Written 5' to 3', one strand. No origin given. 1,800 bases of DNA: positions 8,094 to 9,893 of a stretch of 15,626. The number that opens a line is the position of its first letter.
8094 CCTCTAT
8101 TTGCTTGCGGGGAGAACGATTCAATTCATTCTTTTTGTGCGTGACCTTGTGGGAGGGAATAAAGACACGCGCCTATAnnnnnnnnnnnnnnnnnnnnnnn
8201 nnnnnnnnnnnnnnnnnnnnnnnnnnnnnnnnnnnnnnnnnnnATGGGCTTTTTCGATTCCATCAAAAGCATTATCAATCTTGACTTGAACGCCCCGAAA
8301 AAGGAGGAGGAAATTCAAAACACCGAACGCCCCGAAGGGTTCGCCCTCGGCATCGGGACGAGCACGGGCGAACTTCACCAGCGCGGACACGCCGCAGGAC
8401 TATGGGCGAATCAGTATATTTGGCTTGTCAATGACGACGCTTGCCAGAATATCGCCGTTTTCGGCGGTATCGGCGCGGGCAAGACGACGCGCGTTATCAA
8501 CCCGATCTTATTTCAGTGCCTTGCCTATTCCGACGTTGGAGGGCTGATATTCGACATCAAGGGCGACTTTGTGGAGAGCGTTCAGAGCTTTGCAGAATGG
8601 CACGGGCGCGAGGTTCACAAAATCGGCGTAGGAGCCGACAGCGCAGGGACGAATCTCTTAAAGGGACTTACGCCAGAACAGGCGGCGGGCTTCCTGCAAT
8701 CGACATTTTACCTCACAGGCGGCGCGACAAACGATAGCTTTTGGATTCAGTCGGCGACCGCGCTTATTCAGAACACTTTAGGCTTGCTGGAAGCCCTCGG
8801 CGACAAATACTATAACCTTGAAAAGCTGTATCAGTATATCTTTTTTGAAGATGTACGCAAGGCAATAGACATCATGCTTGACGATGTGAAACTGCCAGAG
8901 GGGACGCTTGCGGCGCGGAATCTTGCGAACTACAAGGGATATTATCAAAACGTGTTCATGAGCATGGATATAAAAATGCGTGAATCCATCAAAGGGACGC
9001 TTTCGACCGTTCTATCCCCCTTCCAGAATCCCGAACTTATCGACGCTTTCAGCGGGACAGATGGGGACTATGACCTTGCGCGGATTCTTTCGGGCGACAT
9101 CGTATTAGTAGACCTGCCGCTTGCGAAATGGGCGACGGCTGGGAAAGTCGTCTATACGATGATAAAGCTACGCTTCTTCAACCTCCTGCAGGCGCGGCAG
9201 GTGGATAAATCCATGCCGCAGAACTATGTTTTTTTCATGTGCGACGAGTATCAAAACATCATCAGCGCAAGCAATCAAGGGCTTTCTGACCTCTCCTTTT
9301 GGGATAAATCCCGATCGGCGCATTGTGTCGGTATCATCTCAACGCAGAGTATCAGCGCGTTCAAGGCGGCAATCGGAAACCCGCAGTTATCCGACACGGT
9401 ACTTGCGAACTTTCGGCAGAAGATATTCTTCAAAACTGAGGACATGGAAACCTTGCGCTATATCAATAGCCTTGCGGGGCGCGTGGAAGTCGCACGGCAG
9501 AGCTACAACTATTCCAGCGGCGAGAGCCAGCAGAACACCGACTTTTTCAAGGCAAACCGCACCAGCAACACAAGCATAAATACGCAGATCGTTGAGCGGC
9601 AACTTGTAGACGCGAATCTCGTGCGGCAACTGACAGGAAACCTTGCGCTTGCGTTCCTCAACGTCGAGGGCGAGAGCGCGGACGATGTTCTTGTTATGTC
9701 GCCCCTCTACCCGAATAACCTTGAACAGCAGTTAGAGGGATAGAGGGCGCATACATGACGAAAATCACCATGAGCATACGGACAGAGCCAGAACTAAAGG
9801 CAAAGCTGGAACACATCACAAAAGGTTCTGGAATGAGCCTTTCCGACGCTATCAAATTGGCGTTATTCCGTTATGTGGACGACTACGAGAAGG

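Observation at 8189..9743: Possible split type IV coupling protein: a detached 2-TM anchor gene, an intervening intrinsic terminator, then a TM-less VirD4/TraG-like ATPase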

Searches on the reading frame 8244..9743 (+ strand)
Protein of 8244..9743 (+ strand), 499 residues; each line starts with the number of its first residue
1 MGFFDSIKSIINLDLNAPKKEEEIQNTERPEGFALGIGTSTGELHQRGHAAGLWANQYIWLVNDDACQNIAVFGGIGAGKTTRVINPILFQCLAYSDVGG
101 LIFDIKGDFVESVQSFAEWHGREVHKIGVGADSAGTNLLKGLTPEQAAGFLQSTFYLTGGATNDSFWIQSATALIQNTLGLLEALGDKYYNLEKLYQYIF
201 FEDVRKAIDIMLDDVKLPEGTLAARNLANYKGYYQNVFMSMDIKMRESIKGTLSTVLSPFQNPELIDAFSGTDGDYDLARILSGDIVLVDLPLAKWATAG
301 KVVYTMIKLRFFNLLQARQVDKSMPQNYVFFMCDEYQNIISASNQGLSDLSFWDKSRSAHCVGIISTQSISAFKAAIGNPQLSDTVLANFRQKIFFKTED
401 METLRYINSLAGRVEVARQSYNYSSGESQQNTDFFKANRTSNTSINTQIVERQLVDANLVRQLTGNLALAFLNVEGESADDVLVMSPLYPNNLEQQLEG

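Call 5: search_protein_families(library=pfam, proteins=[window:8244-9743:+], max_evalue=0.01)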
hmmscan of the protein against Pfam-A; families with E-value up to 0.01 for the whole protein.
window:8244-9743:+ (499 aa): 4 families
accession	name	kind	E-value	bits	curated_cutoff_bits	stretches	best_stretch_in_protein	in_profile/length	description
PF10412.15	TrwB_AAD_bind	-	4.8e-14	52.5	20.5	1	67-450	15-359/387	Type IV secretion-system coupling protein DNA-binding domain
PF02534.20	T4SS-DNA_transf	-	4.9e-13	49.2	20.1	1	48-470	27-430/468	Type IV secretory system Conjugative DNA transfer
PF12696.13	TraG-D_C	-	3.9e-11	43.4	22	1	329-463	2-124/126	TraM recognition site of TraD and TraG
PF21348.3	RGL11_C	-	0.0056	16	27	1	275-432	320-468/490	Rhamnogalacturonan lyase family 11, C-terminal domain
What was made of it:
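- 8244..9743 (+): TM-less VirD4/TrwB-type type IV coupling protein (499 aa). It corresponds to the cytoplasmic TrwBdeltaN70 part. Pfam (call 5).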

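Call 12: find_homologous_proteins(query=window:8244-9743:+)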
Query window:8244-9743:+ (499 aa): 393 proteins with E <= 0.001 among 8000 candidates; the best 120 are listed.
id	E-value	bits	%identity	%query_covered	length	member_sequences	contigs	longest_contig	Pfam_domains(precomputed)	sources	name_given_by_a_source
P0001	0.0e+0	1116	99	100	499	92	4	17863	PF10412.16,PF02534.21,PF12696.14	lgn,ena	-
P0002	0.0e+0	1114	99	100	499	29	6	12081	PF10412.16,PF02534.21,PF12696.14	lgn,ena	-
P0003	1.0e-291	986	85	100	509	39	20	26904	PF10412.16,PF02534.21,PF12696.14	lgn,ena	-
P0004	4.4e-288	974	86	100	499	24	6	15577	PF10412.16,PF02534.21,PF12696.14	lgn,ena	-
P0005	2.0e-283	959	84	100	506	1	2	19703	PF10412.16,PF02534.21,PF12696.14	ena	-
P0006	9.6e-283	956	86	97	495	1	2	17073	PF10412.16,PF02534.21,PF12696.14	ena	-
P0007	3.0e-282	955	83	100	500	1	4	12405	PF10412.16,PF02534.21,PF12696.14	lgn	-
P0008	5.4e-279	944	84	100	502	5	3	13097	PF10412.16,PF02534.21,PF12696.14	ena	-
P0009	6.8e-278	940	84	98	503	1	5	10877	PF10412.16,PF02534.21,PF12696.14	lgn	-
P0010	1.6e-276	936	84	100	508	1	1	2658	PF10412.16,PF02534.21,PF12696.14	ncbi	-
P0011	1.6e-275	932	84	99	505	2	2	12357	PF10412.16,PF02534.21,PF12696.14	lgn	-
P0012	3.9e-275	931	84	99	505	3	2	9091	PF10412.16,PF02534.21,PF12696.14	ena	-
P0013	8.0e-274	927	82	98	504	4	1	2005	PF10412.16,PF02534.21,PF12696.14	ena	-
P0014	9.5e-271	917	81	100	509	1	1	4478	PF10412.16,PF02534.21,PF12696.14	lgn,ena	-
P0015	1.1e-270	917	85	94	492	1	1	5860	PF10412.16,PF02534.21,PF12696.14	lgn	-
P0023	3.2e-248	842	75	100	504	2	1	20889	PF10412.16,PF02534.21,PF12696.14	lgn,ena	-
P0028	7.2e-230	782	71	98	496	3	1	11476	PF10412.16,PF12696.14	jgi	jgi:type IV secretory pathway TraG/TraD family ATPase VirD4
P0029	1.3e-229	781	70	100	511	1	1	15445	PF10412.16,PF02534.21,PF12696.14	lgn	-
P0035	1.3e-224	765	68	100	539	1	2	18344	PF10412.16,PF02534.21,PF12696.14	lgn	-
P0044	4.3e-189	647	61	95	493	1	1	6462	PF10412.16,PF02534.21,PF12696.14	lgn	-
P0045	1.1e-186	640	62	92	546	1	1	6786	PF10412.16,PF02534.21,PF12696.14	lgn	-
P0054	9.0e-157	541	54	93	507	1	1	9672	PF10412.16,PF12696.14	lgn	-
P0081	8.0e-121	422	44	100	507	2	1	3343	PF10412.16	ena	-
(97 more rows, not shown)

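Call 16: find_related_loci(query=A1, collection=genome_contigs, flank=6000)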
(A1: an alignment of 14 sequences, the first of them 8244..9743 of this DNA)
Query A1 (499 aa) in genome_contigs; peptide patterns used: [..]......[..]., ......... (x = any residue, [..] = any of these).
79 stretches matched a pattern; 28 encode a relative of the query (tblastn E <= 1e-3); 28 distinct loci.
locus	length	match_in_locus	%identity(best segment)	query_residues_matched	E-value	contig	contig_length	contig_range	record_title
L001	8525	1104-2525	48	19-489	5e-136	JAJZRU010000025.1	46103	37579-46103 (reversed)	MAG: Proteobacteria bacterium isolate SKS3.bin107 NODE_1088_length_46103_cov_11.780298, whole genome shotgun sequence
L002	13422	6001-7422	45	8-489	1e-128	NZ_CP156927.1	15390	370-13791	Sporomusa aerivorans strain DSM 13326 plasmid pSATMAO3, complete sequence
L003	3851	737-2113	47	31-489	1e-130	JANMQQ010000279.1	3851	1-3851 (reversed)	MAG: Gammaproteobacteria bacterium isolate OTE_51_metabat_186 OTE_51_k141_2011819, whole genome shotgun sequence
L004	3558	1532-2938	46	16-492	5e-124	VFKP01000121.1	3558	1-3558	MAG: Gammaproteobacteria bacterium isolate Bin_61_37 c_000002929753, whole genome shotgun sequence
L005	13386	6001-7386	45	33-499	4e-117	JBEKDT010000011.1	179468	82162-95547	MAG: Desulfomonilia bacterium isolate SPRUCE 18 SPRUCE_18_11, whole genome shotgun sequence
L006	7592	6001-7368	46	31-489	1e-117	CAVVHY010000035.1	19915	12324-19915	MAG: uncultured Gammaproteobacteria bacterium isolate MFD02923.bin.3.140 genome assembly, contig: contig_18866, whole ge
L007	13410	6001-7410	43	8-489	2e-114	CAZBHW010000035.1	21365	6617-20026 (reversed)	MAG TPA_asm: uncultured Coxiellaceae bacterium isolate binchicken_co168_365 genome assembly, contig: NODE_4406_length_21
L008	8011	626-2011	44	25-489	8e-114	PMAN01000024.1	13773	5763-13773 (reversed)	MAG: Vulcanimicrobiota bacterium isolate palsa_1521 73.20120700_P1S.7_contig_7360, whole genome shotgun sequence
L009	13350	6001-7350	42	29-491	2e-113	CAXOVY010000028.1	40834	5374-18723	Gammaproteobacteria bacterium strain GD-1 genome assembly, contig: GAMM_Contig_35, whole genome shotgun sequence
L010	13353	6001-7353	45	33-489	8e-110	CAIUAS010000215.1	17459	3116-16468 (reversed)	MAG: uncultured Gammaproteobacteria bacterium isolate Ki2-D3_bin-1368 genome assembly, contig: bin-1368:215/376, whole g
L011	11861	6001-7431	42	29-489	2e-107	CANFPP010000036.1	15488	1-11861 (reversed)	MAG: Holosporales bacterium isolate Jr-14may18-258 genome assembly, contig: Jr-14may18-C5978, whole genome shotgun seque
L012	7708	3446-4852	44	17-489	3e-107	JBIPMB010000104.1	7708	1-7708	MAG: Gammaproteobacteria bacterium isolate ME2015-10-10_3300044731_group6_bin74 Rohwer_bin2488_scaffold_11633_c1, whole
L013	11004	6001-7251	42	35-489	1e-101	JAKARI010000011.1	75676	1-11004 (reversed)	MAG: Proteobacteria bacterium isolate YF3.bin57 NODE_246_length_75676_cov_11.552145, whole genome shotgun sequence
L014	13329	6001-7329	39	6-489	2e-101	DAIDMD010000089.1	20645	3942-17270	MAG TPA_asm: Acidiferrobacter sp. isolate clean437 k141_469210, whole genome shotgun sequence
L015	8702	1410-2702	41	31-499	7e-100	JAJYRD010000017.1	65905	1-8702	MAG: Proteobacteria bacterium isolate DS4.bin94 NODE_272_length_65905_cov_13.154444, whole genome shotgun sequence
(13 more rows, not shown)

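Call 17: find_related_loci(query=A1, collection=metagenome_contigs, flank=5000)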
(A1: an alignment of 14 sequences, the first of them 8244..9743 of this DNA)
Query A1 (499 aa) in metagenome_contigs; peptide patterns used: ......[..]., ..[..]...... (x = any residue, [..] = any of these).
485 stretches matched a pattern; 123 encode a relative of the query (tblastn E <= 1e-3); the best 80 are kept; 80 distinct loci.
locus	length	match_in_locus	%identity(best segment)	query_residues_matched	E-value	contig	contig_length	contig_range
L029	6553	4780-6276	100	1-499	0e+0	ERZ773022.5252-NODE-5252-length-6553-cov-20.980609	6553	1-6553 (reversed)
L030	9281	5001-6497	100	1-499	0e+0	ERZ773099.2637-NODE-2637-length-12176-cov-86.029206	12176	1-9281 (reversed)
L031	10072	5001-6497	100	1-499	0e+0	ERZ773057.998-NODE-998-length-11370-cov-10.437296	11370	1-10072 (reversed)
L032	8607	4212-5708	100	1-499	0e+0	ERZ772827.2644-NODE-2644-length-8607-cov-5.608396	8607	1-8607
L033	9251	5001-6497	100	1-499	0e+0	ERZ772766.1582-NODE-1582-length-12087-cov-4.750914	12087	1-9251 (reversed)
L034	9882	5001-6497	100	1-499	0e+0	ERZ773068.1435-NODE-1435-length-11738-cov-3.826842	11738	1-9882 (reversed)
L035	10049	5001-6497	100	1-499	0e+0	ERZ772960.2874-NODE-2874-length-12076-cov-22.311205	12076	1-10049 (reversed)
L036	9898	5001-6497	99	1-499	0e+0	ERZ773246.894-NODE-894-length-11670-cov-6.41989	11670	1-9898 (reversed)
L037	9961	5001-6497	99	1-499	0e+0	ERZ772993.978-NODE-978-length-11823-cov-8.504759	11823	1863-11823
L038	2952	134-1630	99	1-499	0e+0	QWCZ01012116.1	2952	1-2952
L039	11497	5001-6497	79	1-498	0e+0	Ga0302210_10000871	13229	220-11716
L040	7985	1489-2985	79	1-498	0e+0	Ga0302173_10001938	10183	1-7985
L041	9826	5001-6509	75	1-497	0e+0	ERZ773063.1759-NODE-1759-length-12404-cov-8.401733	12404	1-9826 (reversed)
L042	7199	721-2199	56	1-490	0e+0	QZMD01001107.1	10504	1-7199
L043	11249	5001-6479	56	1-490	2e-180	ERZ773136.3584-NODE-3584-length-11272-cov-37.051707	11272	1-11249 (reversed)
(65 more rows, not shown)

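Call 18: find_encoding_contigs(protein=P0003, flank=6000, max_places=4)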
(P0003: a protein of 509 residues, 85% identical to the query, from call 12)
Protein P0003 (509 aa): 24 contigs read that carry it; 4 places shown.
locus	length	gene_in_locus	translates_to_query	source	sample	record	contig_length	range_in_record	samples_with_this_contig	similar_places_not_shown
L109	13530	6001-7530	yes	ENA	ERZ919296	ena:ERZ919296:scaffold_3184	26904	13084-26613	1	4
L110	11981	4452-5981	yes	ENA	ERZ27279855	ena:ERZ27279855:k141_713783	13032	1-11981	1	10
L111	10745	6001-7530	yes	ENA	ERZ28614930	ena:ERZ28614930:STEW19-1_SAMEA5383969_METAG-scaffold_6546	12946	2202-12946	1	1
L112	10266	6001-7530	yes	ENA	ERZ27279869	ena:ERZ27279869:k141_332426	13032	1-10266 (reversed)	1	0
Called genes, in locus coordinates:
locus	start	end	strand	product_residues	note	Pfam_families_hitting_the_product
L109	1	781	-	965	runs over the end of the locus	PF00009:GTP_EFTU, PF22042:EF-G_D2, PF03764:EFG_IV, PF00679:EFG_C, PF05991:NYN_YacP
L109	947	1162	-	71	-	-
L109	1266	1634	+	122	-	PF21983:NikA-like (weak)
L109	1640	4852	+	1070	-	PF08751:TrwC, PF01443:Viral_helicase1 (faint), PF13245:AAA_19, PF13604:AAA_30, PF22232:TraI_hel_assoc_N (faint), PF18335:SH3_13 (faint), PF13538:UvrD_C_2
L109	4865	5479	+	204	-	-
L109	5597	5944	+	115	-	-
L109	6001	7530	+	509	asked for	PF02534:T4SS-DNA_transf, PF10412:TrwB_AAD_bind, PF12696:TraG-D_C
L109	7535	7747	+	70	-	-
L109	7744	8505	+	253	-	-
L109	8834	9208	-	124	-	-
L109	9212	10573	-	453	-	PF01051:Rep3_N, PF21205:Rep3_C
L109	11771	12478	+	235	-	PF00142:Fer4_NifH (weak), PF01656:CbiA, PF06564:CBP_BcsQ, PF09140:MipZ, PF10609:ParA (weak), PF13614:AAA_31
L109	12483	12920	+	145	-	-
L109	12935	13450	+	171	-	-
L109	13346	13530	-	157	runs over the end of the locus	?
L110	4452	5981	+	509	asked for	PF02534:T4SS-DNA_transf, PF10412:TrwB_AAD_bind, PF12696:TraG-D_C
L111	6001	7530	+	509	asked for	PF02534:T4SS-DNA_transf, PF10412:TrwB_AAD_bind, PF12696:TraG-D_C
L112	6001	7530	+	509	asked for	PF02534:T4SS-DNA_transf, PF10412:TrwB_AAD_bind, PF12696:TraG-D_C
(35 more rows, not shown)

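Call 22: search_dna_similar(query=window:8244-9743:+, collection=plasmids, mode=protein, max_rows=30)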
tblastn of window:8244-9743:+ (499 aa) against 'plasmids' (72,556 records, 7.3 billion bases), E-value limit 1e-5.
Records with a match: 70; places in all: 70; records where one place covers at least 80% of the query: 27.
Best place of each record, by identity: <60% 70.
By first word of the organism name: Clostridium 14; Klebsiella 10; Xanthomonas 8; Rhizobium 5; Methylobacterium 3; Citrobacter 3; Salmonella 3; Aeromonas 2; Komagataeibacter 2; Serratia 2; and 15 more.
By predicted mobility (MOB-suite, as given by PLSDB): non-mobilizable 54; mobilizable 11; conjugative 5.
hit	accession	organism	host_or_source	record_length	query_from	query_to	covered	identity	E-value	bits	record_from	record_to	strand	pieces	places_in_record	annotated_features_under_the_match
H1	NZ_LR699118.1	Aquicella lusitana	Borehole HDN1, spa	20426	8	489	97%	42.9%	8e-108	359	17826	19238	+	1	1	type IV secretion system DNA-binding domain-containing protein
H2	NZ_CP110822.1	Candidatus Bandiella woodruffii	Euplotes woodruffi,mixed host and ...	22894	26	492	94%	39.7%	7e-89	305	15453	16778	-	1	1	type IV secretion system DNA-binding domain-containing protein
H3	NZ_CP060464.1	Xanthomonas citri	Cell culture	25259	35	489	91%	37.1%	2e-74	263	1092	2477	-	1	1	type IV secretion system DNA-binding domain-containing protein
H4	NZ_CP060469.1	Xanthomonas citri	Cell culture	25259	35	489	91%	37.1%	2e-74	263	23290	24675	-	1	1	type IV secretion system DNA-binding domain-containing protein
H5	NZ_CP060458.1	Xanthomonas citri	Cell culture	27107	35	489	91%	37.1%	2e-74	263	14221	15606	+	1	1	type IV secretion system DNA-binding domain-containing protein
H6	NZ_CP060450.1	Xanthomonas citri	Cell culture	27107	35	489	91%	37.1%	2e-74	263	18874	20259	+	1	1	type IV secretion system DNA-binding domain-containing protein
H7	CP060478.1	Xanthomonas citri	Citrus,Cell culture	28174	35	489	91%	37.1%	2e-74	263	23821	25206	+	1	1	type IV secretory system conjugative DNA transfer family protein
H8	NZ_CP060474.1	Xanthomonas citri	Cell culture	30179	35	489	91%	37.1%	2e-74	263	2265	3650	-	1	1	type IV secretion system DNA-binding domain-containing protein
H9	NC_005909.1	Pseudomonas alcaligenes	-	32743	29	496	94%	35.9%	2e-75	266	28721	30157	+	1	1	type IV secretion system DNA-binding domain-containing protein | hypothetical protein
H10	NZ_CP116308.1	Xanthomonas perforans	Tomato,cell culture,leaf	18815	35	489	91%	36.9%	6e-74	261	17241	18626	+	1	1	type IV secretion system DNA-binding domain-containing protein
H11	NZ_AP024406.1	Aeromonas caviae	-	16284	29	489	92%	36.3%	2e-75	265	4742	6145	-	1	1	type IV secretion system DNA-binding domain-containing protein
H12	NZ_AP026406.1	Aeromonas caviae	-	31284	24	413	78%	27.9%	1e-30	134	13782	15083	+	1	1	TraM recognition domain-containing protein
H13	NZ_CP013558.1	Rhizobium phaseoli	Phaseolus vulgaris,Whole ...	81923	37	445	82%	25.2%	4e-21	104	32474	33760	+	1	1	type IV secretion system DNA-binding domain-containing protein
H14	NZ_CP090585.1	Methylobacterium radiotolerans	Pure isolate,Urban soil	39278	35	417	77%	26.6%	5e-26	120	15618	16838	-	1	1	type IV secretion system DNA-binding domain-containing protein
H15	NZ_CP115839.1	Klebsiella pneumoniae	Homo sapiens,respiratory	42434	66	450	77%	26.1%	8e-17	92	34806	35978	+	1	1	DUF87 domain-containing protein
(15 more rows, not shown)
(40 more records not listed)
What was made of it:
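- Closest known: Fused T4CPs on small plasmids of Proteobacteria and Negativicutes. Same: They are the closest named relatives of the ATPase, at 36-45% identity over more than 90% of its length (calls 16, 22).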

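Call 28: find_encoding_contigs(protein=P0023, flank=7000, max_places=1)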
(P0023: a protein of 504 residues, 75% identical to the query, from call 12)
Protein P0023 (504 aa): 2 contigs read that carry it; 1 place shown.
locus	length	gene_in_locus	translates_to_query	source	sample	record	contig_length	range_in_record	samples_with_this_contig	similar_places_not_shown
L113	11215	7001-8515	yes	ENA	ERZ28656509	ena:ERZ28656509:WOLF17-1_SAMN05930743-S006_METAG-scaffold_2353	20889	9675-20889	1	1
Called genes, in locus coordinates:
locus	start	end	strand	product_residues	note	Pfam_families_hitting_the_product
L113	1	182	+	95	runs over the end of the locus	-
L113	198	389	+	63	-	-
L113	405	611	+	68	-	-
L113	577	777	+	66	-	-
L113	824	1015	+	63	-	-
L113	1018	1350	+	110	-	-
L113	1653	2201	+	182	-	PF21983:NikA-like (weak)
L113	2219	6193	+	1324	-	PF08751:TrwC, PF13245:AAA_19, PF13401:AAA_22 (weak), PF13604:AAA_30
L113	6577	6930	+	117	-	-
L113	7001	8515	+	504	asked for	PF02534:T4SS-DNA_transf, PF10412:TrwB_AAD_bind, PF12696:TraG-D_C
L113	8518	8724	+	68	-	-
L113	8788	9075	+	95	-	-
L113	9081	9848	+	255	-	-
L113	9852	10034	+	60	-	-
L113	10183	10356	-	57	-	-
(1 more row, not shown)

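Call 29: find_encoding_contigs(protein=P0029, flank=7000, max_places=1)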
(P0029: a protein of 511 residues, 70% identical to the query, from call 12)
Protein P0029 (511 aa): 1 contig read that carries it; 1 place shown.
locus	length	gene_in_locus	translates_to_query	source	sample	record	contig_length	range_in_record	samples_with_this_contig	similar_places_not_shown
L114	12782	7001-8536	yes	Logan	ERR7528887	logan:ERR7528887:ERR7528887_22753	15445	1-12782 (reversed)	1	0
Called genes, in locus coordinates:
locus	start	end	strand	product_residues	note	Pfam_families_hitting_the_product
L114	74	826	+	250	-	PF17295:DUF5348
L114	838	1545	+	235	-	PF00149:Metallophos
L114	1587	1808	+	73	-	-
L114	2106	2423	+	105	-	PF21983:NikA-like (weak)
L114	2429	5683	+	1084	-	PF08751:TrwC, PF05970:PIF1 (faint), PF13245:AAA_19, PF13604:AAA_30, PF18335:SH3_13 (weak), PF13538:UvrD_C_2 (weak)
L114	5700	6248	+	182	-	-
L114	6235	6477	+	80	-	-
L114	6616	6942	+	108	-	-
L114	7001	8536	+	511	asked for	PF02534:T4SS-DNA_transf, PF10412:TrwB_AAD_bind, PF12696:TraG-D_C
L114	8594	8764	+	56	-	-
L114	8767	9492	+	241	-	-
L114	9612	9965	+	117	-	-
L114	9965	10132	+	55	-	-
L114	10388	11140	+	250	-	PF01656:CbiA, PF02374:ArsA_ATPase, PF06564:CBP_BcsQ, PF09140:MipZ, PF10609:ParA, PF13614:AAA_31, PF00142:Fer4_NifH (weak)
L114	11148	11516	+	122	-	-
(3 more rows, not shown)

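Call 30: find_encoding_contigs(protein=P0035, flank=7000, max_places=1)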
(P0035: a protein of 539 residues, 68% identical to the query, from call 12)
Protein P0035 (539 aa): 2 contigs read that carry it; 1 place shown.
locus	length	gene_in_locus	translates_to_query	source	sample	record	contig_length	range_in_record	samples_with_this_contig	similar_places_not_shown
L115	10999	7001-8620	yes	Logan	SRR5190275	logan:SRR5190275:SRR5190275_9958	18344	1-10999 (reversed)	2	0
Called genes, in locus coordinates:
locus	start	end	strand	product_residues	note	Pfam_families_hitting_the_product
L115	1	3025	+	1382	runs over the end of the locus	PF08751:TrwC, PF01443:Viral_helicase1 (faint), PF22232:TraI_hel_assoc_N (faint), PF13245:AAA_19, PF13604:AAA_30, PF13401:AAA_22 (faint), PF13538:UvrD_C_2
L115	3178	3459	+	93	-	-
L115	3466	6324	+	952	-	-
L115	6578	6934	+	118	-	-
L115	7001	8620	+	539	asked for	PF10412:TrwB_AAD_bind, PF02534:T4SS-DNA_transf (weak), PF12696:TraG-D_C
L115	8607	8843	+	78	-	-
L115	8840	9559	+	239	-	-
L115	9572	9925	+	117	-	-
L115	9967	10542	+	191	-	-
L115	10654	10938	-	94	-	-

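Call 31: find_encoding_contigs(protein=P0044, flank=7000, max_places=1)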
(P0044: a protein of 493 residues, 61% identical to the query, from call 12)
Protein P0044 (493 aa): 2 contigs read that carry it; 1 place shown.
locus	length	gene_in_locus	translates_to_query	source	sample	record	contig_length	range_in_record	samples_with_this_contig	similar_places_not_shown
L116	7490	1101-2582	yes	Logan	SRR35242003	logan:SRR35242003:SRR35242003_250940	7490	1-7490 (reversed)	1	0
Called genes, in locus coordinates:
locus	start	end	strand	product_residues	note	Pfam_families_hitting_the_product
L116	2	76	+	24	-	?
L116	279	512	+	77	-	-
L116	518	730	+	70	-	-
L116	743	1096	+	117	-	-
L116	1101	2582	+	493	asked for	PF02534:T4SS-DNA_transf (weak), PF10412:TrwB_AAD_bind (weak), PF12696:TraG-D_C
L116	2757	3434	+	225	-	-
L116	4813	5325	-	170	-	PF02452:PemK_toxin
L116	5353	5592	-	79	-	-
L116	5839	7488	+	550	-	?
